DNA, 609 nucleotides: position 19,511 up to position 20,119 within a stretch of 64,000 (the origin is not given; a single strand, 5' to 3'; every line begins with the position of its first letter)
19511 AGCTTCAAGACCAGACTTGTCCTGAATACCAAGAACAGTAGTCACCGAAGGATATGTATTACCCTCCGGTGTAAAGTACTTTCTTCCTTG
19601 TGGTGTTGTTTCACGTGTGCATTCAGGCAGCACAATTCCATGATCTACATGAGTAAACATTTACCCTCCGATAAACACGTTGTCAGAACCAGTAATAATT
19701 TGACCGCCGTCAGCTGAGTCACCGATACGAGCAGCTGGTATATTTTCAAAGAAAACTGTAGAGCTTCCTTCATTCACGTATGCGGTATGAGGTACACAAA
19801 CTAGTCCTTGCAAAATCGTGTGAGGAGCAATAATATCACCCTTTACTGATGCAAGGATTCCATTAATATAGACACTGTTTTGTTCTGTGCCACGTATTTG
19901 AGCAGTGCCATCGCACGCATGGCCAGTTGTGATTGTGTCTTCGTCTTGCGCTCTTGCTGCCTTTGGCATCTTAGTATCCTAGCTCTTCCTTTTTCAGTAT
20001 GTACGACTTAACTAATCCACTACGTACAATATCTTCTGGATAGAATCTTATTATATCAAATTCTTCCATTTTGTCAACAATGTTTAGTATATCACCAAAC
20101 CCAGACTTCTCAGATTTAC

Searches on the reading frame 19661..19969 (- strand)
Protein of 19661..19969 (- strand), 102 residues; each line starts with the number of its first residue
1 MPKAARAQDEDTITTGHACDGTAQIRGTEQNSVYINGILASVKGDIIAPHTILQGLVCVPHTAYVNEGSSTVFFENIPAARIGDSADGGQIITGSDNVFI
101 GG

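Call 3: search_protein_families(library=pfam, proteins=[window:19661-19969:-], max_evalue=0.01)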
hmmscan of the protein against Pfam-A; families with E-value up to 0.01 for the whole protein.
window:19661-19969:- (102 aa): 1 family
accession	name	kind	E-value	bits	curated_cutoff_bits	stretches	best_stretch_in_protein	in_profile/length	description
PF05488.18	PAAR_motif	-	4.4e-10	40.1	27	1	23-85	9-61/70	PAAR motif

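Call 4: search_protein_families(library=phrogs, proteins=[window:19661-19969:-], max_evalue=0.001)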
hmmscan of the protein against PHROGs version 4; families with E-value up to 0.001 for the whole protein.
window:19661-19969:- (102 aa): 1 family
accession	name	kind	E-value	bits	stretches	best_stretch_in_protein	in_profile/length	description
phrog_281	-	moron, auxiliary metabolic gene and host takeover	6.2e-20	72.6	1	11-101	21-120/169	PAAR motif of membran proteins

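Call 8: search_dna_similar(query=window:19661-19969:-, collection=phages, mode=protein, max_rows=30)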
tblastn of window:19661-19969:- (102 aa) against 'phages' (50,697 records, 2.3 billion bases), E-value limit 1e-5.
Records with a match: 98; places in all: 98; records where one place covers at least 80% of the query: 95.
Best place of each record, by identity: <60% 98.
By first word of the organism name: Vibrio 55; Aeromonas 12; Synechococcus 10; Rhizobium 10; Sinorhizobium 6; Xanthomonas 2; Pelagibacter 1; Variovorax 1; Pseudoalteromonas 1.
By host as written in the record: - 51; Synechococcus sp. MW02 8; Sinorhizobium meliloti 5; Aeromonas salmonicida 4; Aeromonas hydrophila BIOTECH 10089 3; Rhizobium phaseoli INC1-2 2; Rhizobium sp. N941 2; Aeromonas salmonicida M15879-11 2; and 21 more.
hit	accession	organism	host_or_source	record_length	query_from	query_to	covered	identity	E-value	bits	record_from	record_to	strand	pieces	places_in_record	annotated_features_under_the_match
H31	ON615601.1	Synechococcus phage BUCT-ZZ01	Synechococcus elongatus PCC 7942 = ...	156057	1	101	99%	43.3%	2e-7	52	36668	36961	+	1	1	hypothetical protein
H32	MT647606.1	Pelagibacter phage Mosig EXVC030M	Candidatus Pelagibacter ubique HTCC1062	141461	1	102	100%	41.2%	7e-13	68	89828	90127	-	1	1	hypothetical protein (x2)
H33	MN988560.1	Rhizobium phage RHph_TM21B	R. phaseoli INC 1-2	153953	1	102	100%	39.0%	7e-8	54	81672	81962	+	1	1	PAAR repeat-containing protein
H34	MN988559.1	Rhizobium phage RHph_TM39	R. phaseoli S20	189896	1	102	100%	39.0%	7e-8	54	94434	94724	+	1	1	PAAR repeat-containing protein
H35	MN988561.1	Rhizobium phage RHph_TM61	R. etli NXC12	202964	1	102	100%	39.0%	7e-8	54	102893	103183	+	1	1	PAAR repeat-containing protein | hypothetical protein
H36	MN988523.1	Rhizobium phage RHph_TM2_3B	Rhizobium phaseoli T2_3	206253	1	102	100%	39.0%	7e-8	54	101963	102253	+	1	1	PAAR repeat-containing protein | hypothetical protein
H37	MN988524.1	Rhizobium phage RHph_TM3_3_6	Rhizobium phaseoli T3_6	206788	1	102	100%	39.0%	7e-8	54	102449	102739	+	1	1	PAAR repeat-containing protein | hypothetical protein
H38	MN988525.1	Rhizobium phage RHph_Y65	Rhizobium phaseoli INC1-2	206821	1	102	100%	39.0%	7e-8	54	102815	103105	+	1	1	PAAR repeat-containing protein | hypothetical protein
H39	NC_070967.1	Rhizobium phage RHph_Y65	Rhizobium phaseoli INC1-2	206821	1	102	100%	39.0%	7e-8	54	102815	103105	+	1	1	PAAR motif of membran proteins | hypothetical protein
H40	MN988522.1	Rhizobium phage RHph_TM40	Rhizobium leg. CIAT894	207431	1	102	100%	39.0%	7e-8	54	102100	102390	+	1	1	PAAR repeat-containing protein | hypothetical protein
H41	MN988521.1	Rhizobium phage RHph_TM30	Rhizobium sp. N941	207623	1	102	100%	39.0%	7e-8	54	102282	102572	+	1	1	PAAR repeat-containing protein | hypothetical protein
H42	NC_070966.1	Rhizobium phage RHph_TM30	Rhizobium sp. N941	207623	1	102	100%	39.0%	7e-8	54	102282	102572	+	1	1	PAAR motif of membran proteins | hypothetical protein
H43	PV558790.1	Variovorax phage V45v66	Variovorax sp. SCN45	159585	1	102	100%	38.8%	6e-7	51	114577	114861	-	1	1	record has no annotation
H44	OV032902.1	Vibrio phage vB_VpaM_sm033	-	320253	14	102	87%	44.4%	4e-6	49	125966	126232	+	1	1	PAAR motif of membran proteins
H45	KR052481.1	Sinorhizobium phage phiM19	Sinorhizobium meliloti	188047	1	102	100%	38.3%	1e-11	65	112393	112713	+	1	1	hypothetical protein | putative GIY-YIG family Seg-like homing endonuclease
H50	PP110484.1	Synechococcus phage MA01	Synechococcus sp. MW02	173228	1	101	99%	38.2%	1e-7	53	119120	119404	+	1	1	PAAR protein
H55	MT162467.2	Synechococcus phage S-H34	Synechococcus sp. MW02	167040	1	101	99%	38.2%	1e-7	53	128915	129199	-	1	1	PAAR protein | hypothetical protein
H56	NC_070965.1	Synechococcus phage S-H34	Synechococcus sp. MW02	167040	1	101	99%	38.2%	1e-7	53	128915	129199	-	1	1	PAAR motif of membran proteins | hypothetical protein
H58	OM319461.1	Vibrio phage C-ZP2022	Vibrio parahaemolyticus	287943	14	102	87%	40.0%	8e-8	54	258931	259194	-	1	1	PAAR repeat-containing protein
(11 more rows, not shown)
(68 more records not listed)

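Call 11: get_annotated_region(hit=H32, flank=5000)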
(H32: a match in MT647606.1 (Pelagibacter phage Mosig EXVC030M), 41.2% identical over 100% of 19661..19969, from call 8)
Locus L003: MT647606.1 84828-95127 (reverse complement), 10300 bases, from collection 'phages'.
description: Pelagibacter phage Mosig EXVC030M, complete genome.
organism: Pelagibacter phage Mosig EXVC030M (NCBI taxid 2759214)
taxonomy: Viruses; Duplodnaviria; Heunggongvirae; Uroviricota; Caudoviricetes; Kyanoviridae
host: Candidatus Pelagibacter ubique HTCC1062; source: oxygen minimum zone; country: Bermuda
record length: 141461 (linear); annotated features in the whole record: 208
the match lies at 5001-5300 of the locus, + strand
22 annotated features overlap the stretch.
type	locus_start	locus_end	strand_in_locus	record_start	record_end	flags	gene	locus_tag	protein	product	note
CDS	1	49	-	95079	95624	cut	-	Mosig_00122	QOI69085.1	putative 2OG-Fe(II) oxygenase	-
CDS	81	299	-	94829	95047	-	-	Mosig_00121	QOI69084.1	hypothetical protein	-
CDS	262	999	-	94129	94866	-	-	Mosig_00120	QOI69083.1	putative UDP-2,3-diacylglucosamine hydrolase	-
CDS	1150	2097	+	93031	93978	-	-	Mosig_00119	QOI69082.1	putative phosphate ABC transporter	-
CDS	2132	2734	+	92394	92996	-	-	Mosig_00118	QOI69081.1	putative Asp_Arg_Hydrox domain-containing protein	putative Asp_Arg_Hydrox domain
CDS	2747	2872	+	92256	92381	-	-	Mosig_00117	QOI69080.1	hypothetical protein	-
CDS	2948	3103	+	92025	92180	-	-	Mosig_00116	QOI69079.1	hypothetical protein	-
misc_feature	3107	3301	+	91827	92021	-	-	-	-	-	similar to hypothetical protein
tRNA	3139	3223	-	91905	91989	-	-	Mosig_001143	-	tRNA-Leu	tRNA-Leu(taa)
tRNA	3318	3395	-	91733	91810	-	-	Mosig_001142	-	tRNA-Arg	tRNA-Arg(tct)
tRNA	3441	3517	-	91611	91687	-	-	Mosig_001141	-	tRNA-Pro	tRNA-Pro(tgg)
CDS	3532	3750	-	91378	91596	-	-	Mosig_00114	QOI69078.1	hypothetical protein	-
CDS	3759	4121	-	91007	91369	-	-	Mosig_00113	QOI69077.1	hypothetical protein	-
CDS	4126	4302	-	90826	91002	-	-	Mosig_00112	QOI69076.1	hypothetical protein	-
CDS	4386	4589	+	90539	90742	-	-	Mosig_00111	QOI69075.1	hypothetical protein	-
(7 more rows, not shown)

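Call 19: find_encoding_contigs(protein=window:19661-19969:-, flank=10000, max_places=6)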
Protein window:19661-19969:- (102 aa): no gene with exactly this product is on record in the collection.

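Call 22: find_related_loci(query=window:19661-19969:-, collection=viral_contigs, flank=10000)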
Query window:19661-19969:- (102 aa) in viral_contigs; peptide patterns used: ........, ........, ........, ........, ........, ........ (x = any residue, [..] = any of these).
6 stretches matched a pattern; 1 encode a relative of the query (tblastn E <= 1e-3); 1 distinct loci.
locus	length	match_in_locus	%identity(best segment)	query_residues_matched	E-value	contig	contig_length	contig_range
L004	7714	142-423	33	1-102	3e-10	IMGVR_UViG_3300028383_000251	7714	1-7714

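Call 23: find_homologous_proteins(query=window:19661-19969:-, max_evalue=0.00001)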
Query window:19661-19969:- (102 aa): 20 proteins with E <= 0.00001 among 22 candidates.
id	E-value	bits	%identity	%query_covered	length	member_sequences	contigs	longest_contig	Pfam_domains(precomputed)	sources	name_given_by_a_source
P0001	1.7e-57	210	96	100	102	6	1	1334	PF05488.19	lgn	-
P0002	2.5e-49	183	86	100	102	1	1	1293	PF05488.19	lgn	-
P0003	4.9e-46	173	78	100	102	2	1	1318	PF05488.19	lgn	-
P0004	3.1e-45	170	76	100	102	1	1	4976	PF05488.19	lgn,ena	-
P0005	3.8e-45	170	80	100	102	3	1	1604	PF05488.19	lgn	-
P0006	8.5e-43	162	77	100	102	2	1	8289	PF05488.19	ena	-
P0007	8.0e-42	159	75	100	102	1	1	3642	PF05488.19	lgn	-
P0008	1.4e-39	152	72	100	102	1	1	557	PF05488.19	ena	-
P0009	2.2e-38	148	70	100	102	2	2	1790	PF05488.19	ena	-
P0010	3.3e-38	148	74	99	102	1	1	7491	PF05488.19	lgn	-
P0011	3.7e-36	141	66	100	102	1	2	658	PF05488.19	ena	-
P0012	5.4e-33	131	66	100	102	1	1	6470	PF05488.19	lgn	-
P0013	1.3e-32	130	63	100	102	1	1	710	PF05488.19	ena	-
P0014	1.6e-32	129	63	100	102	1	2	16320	PF05488.19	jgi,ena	-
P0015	9.0e-22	95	57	90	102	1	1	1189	PF05488.19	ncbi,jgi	jgi:uncharacterized Zn-binding protein involved in type VI secretion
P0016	4.3e-16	77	44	97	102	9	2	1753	PF05488.19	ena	-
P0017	9.2e-10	56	43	99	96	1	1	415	PF05488.19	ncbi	-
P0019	1.6e-9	56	42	100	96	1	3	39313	PF05488.19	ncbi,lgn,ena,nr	ncbi:MAG: PAAR domain-containing protein [Gammaproteobacteria bacterium]|nr:PAAR domain-containing p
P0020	1.1e-8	53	47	99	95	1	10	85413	PF05488.19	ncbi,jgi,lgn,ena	jgi:uncharacterized Zn-binding protein involved in type VI secretion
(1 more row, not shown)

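Call 24: find_encoding_contigs(protein=P0014, flank=10000, max_places=3)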
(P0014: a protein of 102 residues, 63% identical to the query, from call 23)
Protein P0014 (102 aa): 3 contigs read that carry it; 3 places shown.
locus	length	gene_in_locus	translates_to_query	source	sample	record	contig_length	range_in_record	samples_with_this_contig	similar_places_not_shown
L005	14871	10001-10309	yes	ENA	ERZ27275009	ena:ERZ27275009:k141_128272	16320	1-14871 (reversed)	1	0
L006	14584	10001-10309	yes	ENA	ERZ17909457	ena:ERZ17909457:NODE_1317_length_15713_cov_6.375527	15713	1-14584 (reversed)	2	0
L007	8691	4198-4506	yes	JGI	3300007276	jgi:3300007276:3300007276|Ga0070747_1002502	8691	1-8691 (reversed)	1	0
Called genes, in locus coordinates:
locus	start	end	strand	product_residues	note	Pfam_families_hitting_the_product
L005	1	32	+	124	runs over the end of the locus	PF01981:PTH2 (weak)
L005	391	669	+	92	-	-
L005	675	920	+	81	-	PF00462:Glutaredoxin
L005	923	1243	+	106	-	-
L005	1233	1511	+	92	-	PF10902:WYL_2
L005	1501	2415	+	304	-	PF00534:Glycos_transf_1, PF13692:Glyco_trans_1_4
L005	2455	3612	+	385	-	-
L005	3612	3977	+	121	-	-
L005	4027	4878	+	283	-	PF02739:5_3_exonuc_N, PF09293:RNaseH_C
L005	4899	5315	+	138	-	PF20025:DUF6433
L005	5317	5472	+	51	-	-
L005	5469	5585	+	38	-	-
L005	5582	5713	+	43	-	-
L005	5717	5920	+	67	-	-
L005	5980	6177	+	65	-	-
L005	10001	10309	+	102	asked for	PF05488:PAAR_motif (weak)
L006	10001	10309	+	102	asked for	PF05488:PAAR_motif (weak)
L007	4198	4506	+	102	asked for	PF05488:PAAR_motif (weak)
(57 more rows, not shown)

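Call 25: find_encoding_contigs(protein=P0006, flank=10000, max_places=3)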
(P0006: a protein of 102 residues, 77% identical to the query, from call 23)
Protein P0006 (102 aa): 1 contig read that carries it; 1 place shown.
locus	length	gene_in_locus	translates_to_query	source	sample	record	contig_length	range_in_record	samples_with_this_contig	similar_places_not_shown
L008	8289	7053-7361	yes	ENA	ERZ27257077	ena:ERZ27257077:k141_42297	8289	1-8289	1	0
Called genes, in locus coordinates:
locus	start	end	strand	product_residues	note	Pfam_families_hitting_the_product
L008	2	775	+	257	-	?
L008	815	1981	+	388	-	-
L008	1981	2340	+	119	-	-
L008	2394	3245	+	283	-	PF02739:5_3_exonuc_N, PF09293:RNaseH_C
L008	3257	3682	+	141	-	PF20025:DUF6433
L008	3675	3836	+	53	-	-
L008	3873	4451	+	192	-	-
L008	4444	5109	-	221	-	PF07460:NUMOD3 (faint)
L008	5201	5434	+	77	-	-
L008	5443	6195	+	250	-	PF00270:DEAD (faint), PF02562:PhoH, PF13604:AAA_30 (faint), PF13245:AAA_19 (faint)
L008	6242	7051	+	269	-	PF07460:NUMOD3 (faint)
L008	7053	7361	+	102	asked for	PF05488:PAAR_motif (weak)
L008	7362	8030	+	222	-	PF12705:PDDEXK_1 (weak)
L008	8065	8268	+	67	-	-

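Call 26: find_encoding_contigs(protein=P0010, flank=10000, max_places=3)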
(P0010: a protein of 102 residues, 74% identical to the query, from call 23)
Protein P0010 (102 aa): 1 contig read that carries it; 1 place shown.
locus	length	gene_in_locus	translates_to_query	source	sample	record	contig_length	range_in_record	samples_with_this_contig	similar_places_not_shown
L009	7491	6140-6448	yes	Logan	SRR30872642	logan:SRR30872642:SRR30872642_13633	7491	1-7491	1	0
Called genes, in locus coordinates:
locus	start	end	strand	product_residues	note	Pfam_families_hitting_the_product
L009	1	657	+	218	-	?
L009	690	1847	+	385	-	-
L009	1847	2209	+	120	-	-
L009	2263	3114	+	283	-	PF02739:5_3_exonuc_N, PF09293:RNaseH_C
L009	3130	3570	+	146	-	PF20025:DUF6433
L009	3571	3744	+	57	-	-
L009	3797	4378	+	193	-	-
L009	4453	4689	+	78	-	-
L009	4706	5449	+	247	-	PF00270:DEAD (faint), PF02562:PhoH, PF13604:AAA_30 (faint), PF13401:AAA_22 (faint)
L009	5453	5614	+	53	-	-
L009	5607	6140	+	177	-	-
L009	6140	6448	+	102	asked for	PF05488:PAAR_motif (weak)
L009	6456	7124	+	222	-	PF12705:PDDEXK_1 (weak)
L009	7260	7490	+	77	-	?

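Call 27: find_encoding_contigs(protein=P0012, flank=10000, max_places=3)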
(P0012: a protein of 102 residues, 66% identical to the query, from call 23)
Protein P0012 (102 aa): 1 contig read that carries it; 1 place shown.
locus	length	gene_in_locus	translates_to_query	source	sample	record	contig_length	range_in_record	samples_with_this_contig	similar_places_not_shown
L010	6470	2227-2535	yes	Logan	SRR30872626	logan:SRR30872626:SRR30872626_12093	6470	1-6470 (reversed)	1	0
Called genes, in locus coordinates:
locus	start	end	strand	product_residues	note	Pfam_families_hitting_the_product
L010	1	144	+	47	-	?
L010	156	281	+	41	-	-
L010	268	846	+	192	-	-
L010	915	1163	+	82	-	-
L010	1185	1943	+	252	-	PF02562:PhoH, PF13604:AAA_30 (faint)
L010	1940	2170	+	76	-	-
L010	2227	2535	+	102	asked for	PF05488:PAAR_motif (faint)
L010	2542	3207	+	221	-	PF12705:PDDEXK_1 (faint)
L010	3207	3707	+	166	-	-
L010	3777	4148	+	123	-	-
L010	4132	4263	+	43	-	-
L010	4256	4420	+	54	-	-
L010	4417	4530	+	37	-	-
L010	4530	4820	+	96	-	-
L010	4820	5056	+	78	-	-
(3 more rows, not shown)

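Call 29: get_annotated_region(hit=H41, flank=4000)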
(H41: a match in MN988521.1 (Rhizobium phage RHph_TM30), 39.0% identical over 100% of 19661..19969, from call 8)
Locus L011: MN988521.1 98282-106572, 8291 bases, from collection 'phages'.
description: Rhizobium phage RHph_TM30, complete genome.
organism: Rhizobium phage RHph_TM30 (NCBI taxid 2509764)
taxonomy: Viruses; Duplodnaviria; Heunggongvirae; Uroviricota; Caudoviricetes; Kleczkowskaviridae; Cuauhnahuacvirus; Cuauhnahuacvirus TM30
host: Rhizobium sp. N941; source: agricultural lands; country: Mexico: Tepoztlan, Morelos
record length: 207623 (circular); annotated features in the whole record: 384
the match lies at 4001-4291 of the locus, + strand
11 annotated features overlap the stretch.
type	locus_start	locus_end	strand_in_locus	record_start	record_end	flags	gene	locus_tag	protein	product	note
CDS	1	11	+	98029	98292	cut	-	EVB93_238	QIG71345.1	hypothetical protein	-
CDS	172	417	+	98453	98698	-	-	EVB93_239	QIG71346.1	hypothetical protein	-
CDS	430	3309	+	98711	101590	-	-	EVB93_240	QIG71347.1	recombination endonuclease protein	GO_function: GO:0016787 - hydrolase activity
CDS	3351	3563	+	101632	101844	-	-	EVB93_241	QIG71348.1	putative C4-type zinc finger protein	GO_function: GO:0008270 - zinc ion binding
CDS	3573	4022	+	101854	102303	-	-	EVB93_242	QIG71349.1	hypothetical protein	-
CDS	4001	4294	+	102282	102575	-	-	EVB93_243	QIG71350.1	PAAR repeat-containing protein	-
CDS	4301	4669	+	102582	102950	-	-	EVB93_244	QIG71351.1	hypothetical protein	-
CDS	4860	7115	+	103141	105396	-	-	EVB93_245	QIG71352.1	Von Willebrand factor type A domain-containing protein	-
CDS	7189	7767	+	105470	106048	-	-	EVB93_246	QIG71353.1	HNH endonuclease protein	GO_function: GO:0003676 - nucleic acid binding; GO_function: GO:0004519 - endonuclease activity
CDS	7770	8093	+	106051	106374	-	-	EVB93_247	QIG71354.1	hypothetical protein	-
CDS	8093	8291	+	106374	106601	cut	-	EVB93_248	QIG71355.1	hypothetical protein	-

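Call 30: get_annotated_region(hit=H55, flank=4000)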
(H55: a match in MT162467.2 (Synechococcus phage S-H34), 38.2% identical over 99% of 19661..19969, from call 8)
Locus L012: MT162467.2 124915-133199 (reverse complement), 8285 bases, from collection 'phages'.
description: Synechococcus phage S-H34, complete genome.
organism: Synechococcus phage S-H34 (NCBI taxid 2718942)
taxonomy: Viruses; Duplodnaviria; Heunggongvirae; Uroviricota; Caudoviricetes; Kyanoviridae; Makaravirus; Makaravirus thirtyfour
host: Synechococcus sp. MW02; source: -; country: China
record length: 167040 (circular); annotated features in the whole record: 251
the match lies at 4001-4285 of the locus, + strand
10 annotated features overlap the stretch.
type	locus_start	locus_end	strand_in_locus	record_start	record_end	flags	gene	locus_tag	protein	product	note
CDS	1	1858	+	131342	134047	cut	-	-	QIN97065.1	baseplate hub subunit and tail lysozyme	-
CDS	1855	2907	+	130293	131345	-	-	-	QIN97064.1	hypothetical protein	-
CDS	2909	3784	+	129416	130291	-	-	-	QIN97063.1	hypothetical protein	-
CDS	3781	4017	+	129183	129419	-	-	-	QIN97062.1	hypothetical protein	-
CDS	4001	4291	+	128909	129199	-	-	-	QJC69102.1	PAAR protein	-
CDS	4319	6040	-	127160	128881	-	-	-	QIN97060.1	recombination-related endonuclease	-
CDS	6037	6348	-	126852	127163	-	-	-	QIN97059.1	hypothetical protein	-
CDS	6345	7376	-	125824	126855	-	-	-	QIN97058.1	recombination-related endonuclease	-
CDS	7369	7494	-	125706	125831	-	-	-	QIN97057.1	hypothetical protein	-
CDS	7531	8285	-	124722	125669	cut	-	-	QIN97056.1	hypothetical protein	-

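Call 31: get_annotated_region(hit=H31, flank=4000)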
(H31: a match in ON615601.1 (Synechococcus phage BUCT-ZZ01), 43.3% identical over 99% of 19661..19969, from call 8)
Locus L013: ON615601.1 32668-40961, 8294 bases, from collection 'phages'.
description: Synechococcus phage BUCT-ZZ01, complete genome.
organism: Synechococcus phage BUCT-ZZ01 (NCBI taxid 2951202)
taxonomy: Viruses; Duplodnaviria; Heunggongvirae; Uroviricota; Caudoviricetes; Kyanoviridae
host: Synechococcus elongatus PCC 7942 = FACHB-805; source: lake; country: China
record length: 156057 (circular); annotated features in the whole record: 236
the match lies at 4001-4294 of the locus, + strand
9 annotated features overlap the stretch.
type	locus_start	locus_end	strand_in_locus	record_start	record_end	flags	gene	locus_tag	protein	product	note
CDS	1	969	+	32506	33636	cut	-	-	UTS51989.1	hypothetical protein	-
CDS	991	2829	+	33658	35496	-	-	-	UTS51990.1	hypothetical protein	-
CDS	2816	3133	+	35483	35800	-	-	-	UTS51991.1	hypothetical protein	-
CDS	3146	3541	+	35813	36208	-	-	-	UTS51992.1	hypothetical protein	-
CDS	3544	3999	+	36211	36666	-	-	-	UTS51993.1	hypothetical protein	-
CDS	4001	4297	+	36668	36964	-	-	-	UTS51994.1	hypothetical protein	-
CDS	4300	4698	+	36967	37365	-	-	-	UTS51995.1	hypothetical protein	-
CDS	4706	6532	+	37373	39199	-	-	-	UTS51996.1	baseplate wedge subunit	Phage baseplate wedge subunit (T4-like gp6)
CDS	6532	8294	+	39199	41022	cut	-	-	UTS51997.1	hypothetical protein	-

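Call 32: get_annotated_region(hit=H58, flank=4000)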
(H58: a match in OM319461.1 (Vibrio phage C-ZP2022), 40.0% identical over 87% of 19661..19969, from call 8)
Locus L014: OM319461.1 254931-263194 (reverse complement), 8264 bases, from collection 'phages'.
description: Vibrio phage C-ZP2022, complete genome.
organism: Vibrio phage C-ZP2022 (NCBI taxid 2917416)
taxonomy: Viruses; Duplodnaviria; Heunggongvirae; Uroviricota; Caudoviricetes
host: Vibrio parahaemolyticus; source: -; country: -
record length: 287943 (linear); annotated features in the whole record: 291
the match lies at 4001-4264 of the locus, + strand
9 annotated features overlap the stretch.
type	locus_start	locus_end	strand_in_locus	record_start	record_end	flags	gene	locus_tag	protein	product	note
CDS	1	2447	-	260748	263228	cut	-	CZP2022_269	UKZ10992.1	hypothetical protein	hypothetical protein [Vibrio phage vB_pir03]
CDS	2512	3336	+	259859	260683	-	-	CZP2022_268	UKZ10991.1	hypothetical protein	hypothetical protein [Vibrio phage vB_pir03]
CDS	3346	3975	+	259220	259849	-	-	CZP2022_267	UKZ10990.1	hypothetical protein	hypothetical protein [Vibrio phage vB_pir03]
CDS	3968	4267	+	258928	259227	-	-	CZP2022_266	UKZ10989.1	PAAR repeat-containing protein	PAAR repeat-containing protein [Vibrio phage vB_pir03]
CDS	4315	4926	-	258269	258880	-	-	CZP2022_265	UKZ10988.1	hypothetical protein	hypothetical protein [Vibrio phage vB_pir03]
CDS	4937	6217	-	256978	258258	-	-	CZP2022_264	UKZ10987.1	virion structural protein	virion structural protein [Vibrio phage vB_pir03]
CDS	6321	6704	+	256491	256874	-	-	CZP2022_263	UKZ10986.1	hypothetical protein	hypothetical protein [Vibrio phage vB_pir03]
CDS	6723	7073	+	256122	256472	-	-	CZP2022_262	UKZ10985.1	hypothetical protein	hypothetical protein [Vibrio phage vB_pir03]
CDS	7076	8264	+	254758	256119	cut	-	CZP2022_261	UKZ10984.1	ribonuclease H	ribonuclease H [Vibrio phage vB_pir03]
